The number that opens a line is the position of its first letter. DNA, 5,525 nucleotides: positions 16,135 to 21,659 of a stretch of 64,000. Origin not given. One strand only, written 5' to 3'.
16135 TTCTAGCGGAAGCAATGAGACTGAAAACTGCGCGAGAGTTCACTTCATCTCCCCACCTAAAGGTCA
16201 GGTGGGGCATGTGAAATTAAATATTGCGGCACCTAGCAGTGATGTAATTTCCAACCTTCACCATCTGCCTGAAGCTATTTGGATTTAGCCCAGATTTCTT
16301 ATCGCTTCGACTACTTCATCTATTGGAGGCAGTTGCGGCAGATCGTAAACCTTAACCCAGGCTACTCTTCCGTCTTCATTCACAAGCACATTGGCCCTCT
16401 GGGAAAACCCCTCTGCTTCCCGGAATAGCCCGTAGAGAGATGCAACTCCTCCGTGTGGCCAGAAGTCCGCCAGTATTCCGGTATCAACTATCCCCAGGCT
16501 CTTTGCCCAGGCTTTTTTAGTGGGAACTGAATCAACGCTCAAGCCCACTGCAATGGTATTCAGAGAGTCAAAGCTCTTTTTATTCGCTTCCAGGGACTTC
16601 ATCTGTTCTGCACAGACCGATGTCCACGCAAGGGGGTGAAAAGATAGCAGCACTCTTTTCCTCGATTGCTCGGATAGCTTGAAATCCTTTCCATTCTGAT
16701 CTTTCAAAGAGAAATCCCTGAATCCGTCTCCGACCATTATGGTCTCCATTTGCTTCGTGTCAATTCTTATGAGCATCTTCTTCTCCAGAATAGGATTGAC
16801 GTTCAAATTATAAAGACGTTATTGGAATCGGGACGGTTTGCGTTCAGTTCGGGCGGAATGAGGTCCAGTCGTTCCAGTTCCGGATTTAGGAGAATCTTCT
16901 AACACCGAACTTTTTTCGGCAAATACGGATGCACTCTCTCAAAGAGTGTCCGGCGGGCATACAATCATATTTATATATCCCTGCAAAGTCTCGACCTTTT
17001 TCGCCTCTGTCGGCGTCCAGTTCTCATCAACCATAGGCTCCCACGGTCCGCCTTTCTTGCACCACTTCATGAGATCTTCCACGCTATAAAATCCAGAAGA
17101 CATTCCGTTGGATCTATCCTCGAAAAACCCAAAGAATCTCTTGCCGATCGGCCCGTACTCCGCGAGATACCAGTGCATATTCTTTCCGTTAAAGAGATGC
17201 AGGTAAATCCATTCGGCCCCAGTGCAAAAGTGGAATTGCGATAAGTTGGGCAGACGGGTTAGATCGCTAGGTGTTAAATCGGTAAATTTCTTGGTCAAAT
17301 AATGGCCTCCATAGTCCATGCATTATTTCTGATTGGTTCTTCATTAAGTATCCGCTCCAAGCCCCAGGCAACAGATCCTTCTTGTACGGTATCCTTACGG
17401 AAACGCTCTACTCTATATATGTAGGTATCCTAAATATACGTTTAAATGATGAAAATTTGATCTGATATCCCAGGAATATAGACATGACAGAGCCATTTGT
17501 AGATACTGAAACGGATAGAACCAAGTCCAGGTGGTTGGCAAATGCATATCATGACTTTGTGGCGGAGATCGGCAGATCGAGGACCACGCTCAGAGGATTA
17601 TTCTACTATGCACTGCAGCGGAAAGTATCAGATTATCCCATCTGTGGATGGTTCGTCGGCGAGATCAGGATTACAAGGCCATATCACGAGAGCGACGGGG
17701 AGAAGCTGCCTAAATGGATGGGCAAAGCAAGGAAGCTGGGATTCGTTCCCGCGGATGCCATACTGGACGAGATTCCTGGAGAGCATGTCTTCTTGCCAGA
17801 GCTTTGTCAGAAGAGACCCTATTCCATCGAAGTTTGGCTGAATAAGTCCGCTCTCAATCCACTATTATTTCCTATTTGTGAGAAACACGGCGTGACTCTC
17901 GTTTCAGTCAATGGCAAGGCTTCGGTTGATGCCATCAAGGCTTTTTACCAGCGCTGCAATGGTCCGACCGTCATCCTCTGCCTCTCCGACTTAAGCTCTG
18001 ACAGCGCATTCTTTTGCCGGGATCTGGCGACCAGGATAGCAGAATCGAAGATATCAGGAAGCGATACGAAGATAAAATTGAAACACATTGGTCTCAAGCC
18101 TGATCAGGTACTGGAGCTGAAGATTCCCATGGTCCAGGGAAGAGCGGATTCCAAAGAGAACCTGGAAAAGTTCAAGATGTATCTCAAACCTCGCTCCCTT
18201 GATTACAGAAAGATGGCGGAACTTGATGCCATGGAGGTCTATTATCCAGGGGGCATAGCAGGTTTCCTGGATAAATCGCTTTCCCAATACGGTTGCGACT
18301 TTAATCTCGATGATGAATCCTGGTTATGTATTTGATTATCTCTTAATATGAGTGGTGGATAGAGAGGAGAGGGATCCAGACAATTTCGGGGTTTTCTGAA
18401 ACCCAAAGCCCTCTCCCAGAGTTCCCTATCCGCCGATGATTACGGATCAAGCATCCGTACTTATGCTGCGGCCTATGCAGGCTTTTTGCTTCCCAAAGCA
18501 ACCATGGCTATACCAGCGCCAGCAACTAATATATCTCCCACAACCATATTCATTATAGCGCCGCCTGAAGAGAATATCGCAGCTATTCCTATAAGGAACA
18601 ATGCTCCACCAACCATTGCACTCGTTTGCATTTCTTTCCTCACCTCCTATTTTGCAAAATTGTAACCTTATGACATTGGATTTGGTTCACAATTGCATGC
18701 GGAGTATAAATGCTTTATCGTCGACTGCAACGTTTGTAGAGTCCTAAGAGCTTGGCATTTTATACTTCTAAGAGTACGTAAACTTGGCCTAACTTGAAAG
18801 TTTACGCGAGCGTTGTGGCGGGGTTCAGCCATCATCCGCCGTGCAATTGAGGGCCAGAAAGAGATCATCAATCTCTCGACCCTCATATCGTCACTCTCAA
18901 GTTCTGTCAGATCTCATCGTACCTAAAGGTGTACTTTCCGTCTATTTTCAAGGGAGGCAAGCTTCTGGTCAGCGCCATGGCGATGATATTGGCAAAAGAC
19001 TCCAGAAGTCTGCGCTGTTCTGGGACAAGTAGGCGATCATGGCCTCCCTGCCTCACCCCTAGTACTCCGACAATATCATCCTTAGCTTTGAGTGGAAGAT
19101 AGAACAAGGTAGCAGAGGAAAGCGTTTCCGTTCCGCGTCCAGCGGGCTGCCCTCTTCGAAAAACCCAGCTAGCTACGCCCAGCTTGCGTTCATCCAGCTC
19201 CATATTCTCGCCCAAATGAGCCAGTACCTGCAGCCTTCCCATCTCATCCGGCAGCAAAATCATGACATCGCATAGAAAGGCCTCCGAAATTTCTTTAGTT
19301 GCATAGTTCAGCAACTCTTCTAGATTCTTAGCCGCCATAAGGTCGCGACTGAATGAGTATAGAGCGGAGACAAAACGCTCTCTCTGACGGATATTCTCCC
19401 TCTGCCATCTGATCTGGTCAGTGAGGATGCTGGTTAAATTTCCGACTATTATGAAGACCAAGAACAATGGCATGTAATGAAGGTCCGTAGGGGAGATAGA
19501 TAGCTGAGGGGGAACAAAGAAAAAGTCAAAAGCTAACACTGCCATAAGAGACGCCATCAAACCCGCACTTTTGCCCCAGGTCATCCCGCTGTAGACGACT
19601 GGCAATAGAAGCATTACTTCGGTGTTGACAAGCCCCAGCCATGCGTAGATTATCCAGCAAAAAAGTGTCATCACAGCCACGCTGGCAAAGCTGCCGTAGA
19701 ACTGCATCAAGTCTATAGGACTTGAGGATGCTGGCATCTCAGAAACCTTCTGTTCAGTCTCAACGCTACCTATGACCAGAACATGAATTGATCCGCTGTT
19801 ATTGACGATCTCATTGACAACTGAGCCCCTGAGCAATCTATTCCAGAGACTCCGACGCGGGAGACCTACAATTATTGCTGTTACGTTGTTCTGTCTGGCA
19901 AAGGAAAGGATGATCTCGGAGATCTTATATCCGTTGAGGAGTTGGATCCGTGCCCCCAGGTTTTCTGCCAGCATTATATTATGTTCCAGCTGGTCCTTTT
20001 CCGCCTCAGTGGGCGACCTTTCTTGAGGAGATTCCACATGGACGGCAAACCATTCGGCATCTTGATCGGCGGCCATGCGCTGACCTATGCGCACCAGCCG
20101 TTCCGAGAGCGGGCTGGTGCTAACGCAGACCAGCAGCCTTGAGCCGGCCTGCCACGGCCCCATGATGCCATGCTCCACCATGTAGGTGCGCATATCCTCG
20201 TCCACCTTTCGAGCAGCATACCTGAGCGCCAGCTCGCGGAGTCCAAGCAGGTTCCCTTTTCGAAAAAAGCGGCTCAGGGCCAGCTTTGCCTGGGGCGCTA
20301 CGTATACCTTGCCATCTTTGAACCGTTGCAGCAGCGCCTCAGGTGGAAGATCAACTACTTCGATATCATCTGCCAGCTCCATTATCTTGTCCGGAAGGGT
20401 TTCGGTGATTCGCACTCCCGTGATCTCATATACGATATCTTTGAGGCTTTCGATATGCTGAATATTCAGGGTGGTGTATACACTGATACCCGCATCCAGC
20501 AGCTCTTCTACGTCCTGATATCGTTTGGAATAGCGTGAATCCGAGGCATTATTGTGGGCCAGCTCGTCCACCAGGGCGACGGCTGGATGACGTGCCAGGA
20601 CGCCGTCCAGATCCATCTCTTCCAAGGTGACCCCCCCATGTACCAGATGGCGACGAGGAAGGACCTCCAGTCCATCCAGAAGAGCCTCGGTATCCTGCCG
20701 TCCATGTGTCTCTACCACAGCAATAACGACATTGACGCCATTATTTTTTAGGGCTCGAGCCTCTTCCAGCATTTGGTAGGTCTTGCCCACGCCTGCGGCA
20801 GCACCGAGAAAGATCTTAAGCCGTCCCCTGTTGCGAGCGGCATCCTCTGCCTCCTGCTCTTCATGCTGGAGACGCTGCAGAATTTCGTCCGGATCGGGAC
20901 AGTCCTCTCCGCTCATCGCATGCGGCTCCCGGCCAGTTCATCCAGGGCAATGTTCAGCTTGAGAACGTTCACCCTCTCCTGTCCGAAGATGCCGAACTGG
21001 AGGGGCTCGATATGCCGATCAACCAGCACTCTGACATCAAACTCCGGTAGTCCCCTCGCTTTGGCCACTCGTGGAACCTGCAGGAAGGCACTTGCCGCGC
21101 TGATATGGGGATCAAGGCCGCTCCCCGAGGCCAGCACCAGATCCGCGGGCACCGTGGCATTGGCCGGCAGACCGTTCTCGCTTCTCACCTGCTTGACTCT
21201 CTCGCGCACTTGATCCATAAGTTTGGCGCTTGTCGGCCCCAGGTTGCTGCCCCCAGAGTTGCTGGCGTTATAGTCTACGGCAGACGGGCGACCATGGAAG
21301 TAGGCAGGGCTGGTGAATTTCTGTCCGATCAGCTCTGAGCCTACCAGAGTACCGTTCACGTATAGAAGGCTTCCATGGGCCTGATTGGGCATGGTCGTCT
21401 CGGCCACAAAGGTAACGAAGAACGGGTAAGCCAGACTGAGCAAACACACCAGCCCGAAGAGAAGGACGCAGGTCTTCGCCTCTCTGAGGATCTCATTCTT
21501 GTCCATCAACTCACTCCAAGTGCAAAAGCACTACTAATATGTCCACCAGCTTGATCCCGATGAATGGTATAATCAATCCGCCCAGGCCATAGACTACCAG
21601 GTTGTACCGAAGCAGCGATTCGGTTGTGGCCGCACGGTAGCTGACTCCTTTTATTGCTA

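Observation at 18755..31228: Repeated promoter-palindrome-hairpin element with a structure-conserved terminal stem: candidate new ncRNA or regulatory RNA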

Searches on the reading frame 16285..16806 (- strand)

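Call 38: search_protein_families(library=ncbifam, proteins=[window:16285-16806:-], max_evalue=0.01)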
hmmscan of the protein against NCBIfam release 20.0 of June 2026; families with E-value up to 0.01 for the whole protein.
window:16285-16806:- (173 aa): 13 families
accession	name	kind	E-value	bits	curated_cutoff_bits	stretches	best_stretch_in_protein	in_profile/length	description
NF040737.1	peroxi_PrxU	equivalog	1.6e-14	54.2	270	1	14-169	27-189/233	thioredoxin-dependent peroxiredoxin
NF009669.0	PRK13190.1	equivalog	4.6e-13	48.8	261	1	24-171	4-153/203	putative peroxiredoxin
NF009668.0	PRK13189.1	equivalog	6.7e-13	48.4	211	1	17-172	4-163/224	peroxiredoxin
NF006960.0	PRK09437.1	equivalog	4.5e-12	46.2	140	1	20-99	1-80/156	thioredoxin-dependent thiol peroxidase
NF001808.0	PRK00522.1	equivalog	1.6e-10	40.6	123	1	21-169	16-165/167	thiol peroxidase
NF009670.0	PRK13191.1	equivalog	5.1e-10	39.2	374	1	23-172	7-160/215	putative peroxiredoxin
TIGR03137.1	AhpC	equivalog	6.4e-08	32.6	272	1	25-155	4-138/187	alkyl hydroperoxide reductase subunit C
NF011576.0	PRK15000.1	subfamily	3.9e-07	30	301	1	48-169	33-158/200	peroxiredoxin C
NF010122.0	PRK13599.1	equivalog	2.3e-06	27.2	456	1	27-172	11-160/220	peroxiredoxin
NF002854.0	PRK03147.1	subfamily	8.6e-05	22.5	170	1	18-91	31-103/176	thiol-disulfide oxidoreductase ResA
NF047696.1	ThlDiSintTplARhiz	equivalog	0.00066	19.5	230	1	29-99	77-146/219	thiol:disulfide interchange protein TlpA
NF053650.1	PerredPrxQDein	equivalog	0.00096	19.1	260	1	29-106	1-77/148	thioredoxin-dependent peroxiredoxin PrxQ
NF045827.1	perox_SUH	exception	0.0013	18.1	298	1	37-171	32-167/178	thiol peroxidase Prx-SUH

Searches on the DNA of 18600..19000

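Call 7: search_rna_families(source=window, start=18600, end=19000, threshold=evalue, max_evalue=10)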
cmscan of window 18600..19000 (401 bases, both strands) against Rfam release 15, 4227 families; matches with E-value up to 10: 1.
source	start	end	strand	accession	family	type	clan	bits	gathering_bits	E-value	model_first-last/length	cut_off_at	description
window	18860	18898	-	RF01140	sR20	Gene; snRNA; snoRNA; CD-box;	-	18.7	44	0.15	1-56/56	no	Small nucleolar RNA sR20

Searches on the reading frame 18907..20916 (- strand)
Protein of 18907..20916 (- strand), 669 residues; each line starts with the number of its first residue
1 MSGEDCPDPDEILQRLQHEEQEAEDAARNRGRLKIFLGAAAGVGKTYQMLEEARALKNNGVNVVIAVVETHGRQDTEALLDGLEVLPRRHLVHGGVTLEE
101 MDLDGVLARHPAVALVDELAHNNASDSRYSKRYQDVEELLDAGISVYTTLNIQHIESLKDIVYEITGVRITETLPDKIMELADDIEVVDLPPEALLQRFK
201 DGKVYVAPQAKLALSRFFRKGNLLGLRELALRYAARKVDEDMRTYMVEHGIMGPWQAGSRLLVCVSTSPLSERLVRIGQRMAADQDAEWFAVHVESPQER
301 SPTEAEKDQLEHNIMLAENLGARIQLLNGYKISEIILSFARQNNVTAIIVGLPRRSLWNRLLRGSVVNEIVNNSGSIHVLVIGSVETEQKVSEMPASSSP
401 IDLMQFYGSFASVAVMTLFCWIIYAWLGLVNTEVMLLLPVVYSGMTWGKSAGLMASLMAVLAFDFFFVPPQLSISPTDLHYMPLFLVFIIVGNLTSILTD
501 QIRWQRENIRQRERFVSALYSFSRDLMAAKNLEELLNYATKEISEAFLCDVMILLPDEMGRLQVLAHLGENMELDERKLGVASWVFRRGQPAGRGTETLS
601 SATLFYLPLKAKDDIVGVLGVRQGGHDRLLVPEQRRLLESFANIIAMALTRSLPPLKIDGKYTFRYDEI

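Call 10: search_protein_families(library=pfam, proteins=[window:18907-20916:-])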
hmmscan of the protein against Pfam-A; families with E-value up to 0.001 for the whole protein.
window:18907-20916:- (669 aa): 6 families
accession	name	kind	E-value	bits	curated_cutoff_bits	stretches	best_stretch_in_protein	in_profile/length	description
PF02702.23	KdpD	-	9.4e-93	309.9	26.1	1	30-238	2-210/210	Osmosensitive K+ channel His kinase sensor domain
PF13493.11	DUF4118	-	4.5e-22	78.3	28.4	1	410-512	5-107/107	Domain of unknown function (DUF4118)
PF13492.12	GAF_3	-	8.5e-14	52.5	27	1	531-650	1-128/129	GAF domain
PF00582.32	Usp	-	1.7e-11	45.3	24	1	260-374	4-133/141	Universal stress protein family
PF13185.12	GAF_2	-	3.4e-05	24.5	28.6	1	582-649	57-135/136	GAF domain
PF01590.32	GAF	-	5.6e-05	24.1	22.4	1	531-649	1-133/133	GAF domain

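Call 38: search_protein_families(library=ncbifam, proteins=[window:18907-20916:-], max_evalue=0.01)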
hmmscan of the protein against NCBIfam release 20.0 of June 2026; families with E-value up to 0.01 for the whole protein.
window:18907-20916:- (669 aa): 2 families
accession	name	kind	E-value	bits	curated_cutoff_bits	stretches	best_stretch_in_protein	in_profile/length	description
NF007793.0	PRK10490.1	equivalog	9.8e-172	573.1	1123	1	6-651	7-644/895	two-component system sensor histidine kinase KdpD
NF038185.1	KdpD_non_kinase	exception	5.2e-112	374.8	550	1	24-382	12-370/373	KdpD-like non-kinase potassium sensor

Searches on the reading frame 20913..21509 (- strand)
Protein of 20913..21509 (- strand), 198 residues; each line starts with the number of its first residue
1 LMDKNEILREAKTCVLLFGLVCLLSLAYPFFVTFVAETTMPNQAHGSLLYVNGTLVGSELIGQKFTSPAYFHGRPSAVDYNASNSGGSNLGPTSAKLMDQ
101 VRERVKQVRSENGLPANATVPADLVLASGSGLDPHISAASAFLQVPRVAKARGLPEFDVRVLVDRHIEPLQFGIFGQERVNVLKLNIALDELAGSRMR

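Call 10: search_protein_families(library=pfam, proteins=[window:20913-21509:-])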
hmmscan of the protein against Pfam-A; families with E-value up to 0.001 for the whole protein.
window:20913-21509:- (198 aa): 1 family
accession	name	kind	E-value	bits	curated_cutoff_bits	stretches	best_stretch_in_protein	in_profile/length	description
PF02669.20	KdpC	-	1.8e-71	240.1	24.1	1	13-191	4-182/182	K+-transporting ATPase, c chain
